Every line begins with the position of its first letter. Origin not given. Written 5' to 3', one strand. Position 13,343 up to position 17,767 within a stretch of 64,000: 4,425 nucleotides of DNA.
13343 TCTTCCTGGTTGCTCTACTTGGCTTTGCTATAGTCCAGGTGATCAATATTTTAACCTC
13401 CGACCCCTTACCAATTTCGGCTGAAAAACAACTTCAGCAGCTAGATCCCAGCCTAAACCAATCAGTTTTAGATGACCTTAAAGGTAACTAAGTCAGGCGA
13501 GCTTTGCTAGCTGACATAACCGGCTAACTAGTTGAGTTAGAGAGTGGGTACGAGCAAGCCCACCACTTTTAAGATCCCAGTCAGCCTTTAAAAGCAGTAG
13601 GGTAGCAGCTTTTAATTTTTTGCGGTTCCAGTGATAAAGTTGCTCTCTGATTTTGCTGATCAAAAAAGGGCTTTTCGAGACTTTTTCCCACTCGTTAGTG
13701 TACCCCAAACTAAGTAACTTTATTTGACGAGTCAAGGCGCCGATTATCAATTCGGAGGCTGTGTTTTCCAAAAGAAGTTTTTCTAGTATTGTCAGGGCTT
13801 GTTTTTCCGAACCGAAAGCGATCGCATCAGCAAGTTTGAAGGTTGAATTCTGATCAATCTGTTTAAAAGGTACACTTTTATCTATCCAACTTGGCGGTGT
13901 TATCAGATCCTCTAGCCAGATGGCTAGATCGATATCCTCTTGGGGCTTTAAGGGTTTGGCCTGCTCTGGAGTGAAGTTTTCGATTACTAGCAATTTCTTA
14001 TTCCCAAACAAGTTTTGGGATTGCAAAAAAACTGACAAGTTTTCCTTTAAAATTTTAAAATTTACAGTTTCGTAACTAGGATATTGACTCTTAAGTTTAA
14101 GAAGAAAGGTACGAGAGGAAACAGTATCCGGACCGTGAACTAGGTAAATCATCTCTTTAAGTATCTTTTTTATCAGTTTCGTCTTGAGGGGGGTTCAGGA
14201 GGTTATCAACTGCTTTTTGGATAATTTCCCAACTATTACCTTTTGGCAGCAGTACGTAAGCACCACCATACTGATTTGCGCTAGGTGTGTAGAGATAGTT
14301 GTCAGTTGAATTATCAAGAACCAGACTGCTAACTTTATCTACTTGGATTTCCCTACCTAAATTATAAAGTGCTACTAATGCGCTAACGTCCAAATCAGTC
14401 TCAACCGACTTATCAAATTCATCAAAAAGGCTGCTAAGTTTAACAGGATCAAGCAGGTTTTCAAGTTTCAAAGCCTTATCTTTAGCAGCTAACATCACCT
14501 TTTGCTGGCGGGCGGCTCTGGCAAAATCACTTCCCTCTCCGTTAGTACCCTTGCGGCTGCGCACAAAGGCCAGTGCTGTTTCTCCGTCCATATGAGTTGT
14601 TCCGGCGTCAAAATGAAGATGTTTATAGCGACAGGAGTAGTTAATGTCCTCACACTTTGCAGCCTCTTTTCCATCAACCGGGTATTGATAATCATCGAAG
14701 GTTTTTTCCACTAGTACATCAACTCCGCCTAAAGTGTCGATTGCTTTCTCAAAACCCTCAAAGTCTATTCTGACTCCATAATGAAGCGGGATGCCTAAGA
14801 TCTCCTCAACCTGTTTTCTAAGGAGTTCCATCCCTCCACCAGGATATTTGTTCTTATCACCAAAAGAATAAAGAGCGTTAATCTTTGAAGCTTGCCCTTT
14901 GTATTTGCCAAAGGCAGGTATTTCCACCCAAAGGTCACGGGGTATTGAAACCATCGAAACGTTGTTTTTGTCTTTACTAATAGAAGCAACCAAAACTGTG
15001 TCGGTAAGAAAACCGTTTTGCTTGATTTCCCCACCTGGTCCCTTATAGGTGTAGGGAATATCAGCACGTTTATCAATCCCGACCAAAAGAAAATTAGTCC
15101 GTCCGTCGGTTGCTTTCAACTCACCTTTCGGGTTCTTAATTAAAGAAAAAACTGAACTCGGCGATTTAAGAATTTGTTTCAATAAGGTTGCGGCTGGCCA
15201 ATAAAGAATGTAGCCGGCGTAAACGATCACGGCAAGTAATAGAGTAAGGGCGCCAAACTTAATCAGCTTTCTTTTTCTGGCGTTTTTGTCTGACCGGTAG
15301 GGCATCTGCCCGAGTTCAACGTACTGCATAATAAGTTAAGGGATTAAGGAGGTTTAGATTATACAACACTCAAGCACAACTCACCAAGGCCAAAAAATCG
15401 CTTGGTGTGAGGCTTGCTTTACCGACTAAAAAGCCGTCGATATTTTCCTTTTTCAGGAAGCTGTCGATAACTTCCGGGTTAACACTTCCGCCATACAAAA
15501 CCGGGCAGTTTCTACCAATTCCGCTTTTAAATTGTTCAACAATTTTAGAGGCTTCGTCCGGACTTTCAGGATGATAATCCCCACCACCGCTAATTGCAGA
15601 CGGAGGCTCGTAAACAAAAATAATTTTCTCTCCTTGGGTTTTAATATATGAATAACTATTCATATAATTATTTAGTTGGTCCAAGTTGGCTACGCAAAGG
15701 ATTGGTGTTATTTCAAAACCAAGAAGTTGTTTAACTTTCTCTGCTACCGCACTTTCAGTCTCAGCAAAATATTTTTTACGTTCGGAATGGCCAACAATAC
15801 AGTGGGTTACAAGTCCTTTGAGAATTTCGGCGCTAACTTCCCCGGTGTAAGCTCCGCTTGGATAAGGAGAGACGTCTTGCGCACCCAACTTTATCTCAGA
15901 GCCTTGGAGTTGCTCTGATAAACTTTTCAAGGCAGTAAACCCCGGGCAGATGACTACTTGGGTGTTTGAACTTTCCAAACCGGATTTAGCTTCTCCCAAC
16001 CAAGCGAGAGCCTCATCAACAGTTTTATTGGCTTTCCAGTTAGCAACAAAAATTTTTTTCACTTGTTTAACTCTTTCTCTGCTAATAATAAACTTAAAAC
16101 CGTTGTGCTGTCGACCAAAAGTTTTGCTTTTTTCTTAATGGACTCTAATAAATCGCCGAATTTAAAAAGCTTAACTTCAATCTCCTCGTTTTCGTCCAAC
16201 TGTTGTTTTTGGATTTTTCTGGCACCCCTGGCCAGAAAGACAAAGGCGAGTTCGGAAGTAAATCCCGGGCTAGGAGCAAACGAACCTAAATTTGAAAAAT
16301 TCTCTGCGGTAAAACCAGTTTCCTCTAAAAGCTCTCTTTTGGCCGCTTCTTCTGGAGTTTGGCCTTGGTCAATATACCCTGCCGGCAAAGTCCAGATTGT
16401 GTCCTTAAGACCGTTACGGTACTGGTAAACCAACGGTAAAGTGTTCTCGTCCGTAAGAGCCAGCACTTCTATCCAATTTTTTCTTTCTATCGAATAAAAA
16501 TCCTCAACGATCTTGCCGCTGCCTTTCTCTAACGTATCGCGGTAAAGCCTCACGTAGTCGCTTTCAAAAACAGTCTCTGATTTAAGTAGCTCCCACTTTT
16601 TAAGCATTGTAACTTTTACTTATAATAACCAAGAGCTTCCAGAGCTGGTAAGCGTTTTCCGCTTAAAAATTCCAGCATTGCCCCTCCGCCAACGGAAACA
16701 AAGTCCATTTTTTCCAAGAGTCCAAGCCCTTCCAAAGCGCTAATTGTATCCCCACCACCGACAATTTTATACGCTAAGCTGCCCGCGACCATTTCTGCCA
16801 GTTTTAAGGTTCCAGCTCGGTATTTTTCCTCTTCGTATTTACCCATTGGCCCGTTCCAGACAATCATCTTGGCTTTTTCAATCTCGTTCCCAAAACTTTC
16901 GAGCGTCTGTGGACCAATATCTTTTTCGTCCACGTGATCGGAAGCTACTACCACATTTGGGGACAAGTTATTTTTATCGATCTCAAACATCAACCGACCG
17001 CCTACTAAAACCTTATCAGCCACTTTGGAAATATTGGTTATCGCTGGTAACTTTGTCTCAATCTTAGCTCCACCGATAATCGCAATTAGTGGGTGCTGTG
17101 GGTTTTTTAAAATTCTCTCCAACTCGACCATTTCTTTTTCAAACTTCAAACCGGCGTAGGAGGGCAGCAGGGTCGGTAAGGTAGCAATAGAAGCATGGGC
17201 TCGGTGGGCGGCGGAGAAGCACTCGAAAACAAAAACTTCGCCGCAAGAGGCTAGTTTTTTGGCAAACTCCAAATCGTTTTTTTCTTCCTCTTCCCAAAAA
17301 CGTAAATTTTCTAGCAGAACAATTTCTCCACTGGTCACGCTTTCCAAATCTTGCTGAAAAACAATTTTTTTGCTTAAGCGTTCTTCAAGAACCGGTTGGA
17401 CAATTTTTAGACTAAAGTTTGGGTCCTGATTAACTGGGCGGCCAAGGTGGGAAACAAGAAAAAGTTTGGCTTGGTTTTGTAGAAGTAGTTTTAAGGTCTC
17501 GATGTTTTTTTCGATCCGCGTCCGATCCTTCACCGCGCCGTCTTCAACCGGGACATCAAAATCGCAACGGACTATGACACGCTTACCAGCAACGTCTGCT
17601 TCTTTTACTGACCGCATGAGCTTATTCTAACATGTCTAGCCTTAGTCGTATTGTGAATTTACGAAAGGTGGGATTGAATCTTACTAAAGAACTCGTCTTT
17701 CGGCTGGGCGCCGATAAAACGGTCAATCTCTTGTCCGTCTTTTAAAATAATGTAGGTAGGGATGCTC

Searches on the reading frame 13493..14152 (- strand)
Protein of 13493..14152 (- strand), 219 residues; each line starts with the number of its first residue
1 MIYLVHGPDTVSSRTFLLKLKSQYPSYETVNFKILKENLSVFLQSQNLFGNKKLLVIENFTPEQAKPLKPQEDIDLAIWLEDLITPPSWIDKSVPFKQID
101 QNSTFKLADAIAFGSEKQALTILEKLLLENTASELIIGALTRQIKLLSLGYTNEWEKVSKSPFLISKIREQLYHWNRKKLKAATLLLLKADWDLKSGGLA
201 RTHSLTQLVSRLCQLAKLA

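Call 24: search_protein_families(library=pfam, proteins=[window:13493-14152:-], max_evalue=0.001)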
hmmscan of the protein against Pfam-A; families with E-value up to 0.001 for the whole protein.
window:13493-14152:- (219 aa): 1 family
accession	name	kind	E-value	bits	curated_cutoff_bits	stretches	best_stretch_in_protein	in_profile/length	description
PF21694.2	DNA_pol3_delta_C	-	1.7e-10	41.4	27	1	102-209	2-118/121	DNA polymerase III delta subunit, C-terminal domain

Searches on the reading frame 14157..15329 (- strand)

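Call 24: search_protein_families(library=pfam, proteins=[window:14157-15329:-], max_evalue=0.001)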
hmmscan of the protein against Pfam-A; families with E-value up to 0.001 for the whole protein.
window:14157-15329:- (390 aa): 1 family
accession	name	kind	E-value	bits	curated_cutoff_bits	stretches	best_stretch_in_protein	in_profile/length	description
PF03816.19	LytR_cpsA_psr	-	1.6e-39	135.9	24.6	1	109-286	2-148/150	LytR_cpsA_psr family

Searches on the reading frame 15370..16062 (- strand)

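Call 55: search_protein_families(library=pfam, proteins=[window:15370-16062:-], max_evalue=0.00001)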
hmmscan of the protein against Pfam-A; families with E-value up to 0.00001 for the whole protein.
window:15370-16062:- (230 aa): 1 family
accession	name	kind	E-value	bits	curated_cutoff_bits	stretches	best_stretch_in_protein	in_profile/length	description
PF00121.24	TIM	-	1e-57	195.9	20.1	1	4-228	2-243/245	Triosephosphate isomerase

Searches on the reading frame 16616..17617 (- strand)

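Call 55: search_protein_families(library=pfam, proteins=[window:16616-17617:-], max_evalue=0.00001)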
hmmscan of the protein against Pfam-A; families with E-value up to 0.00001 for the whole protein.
window:16616-17617:- (333 aa): 1 family
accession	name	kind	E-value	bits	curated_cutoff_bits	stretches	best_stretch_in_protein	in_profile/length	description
PF00162.24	PGK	-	3.7e-99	332.7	27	2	4-211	1-218/379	Phosphoglycerate kinase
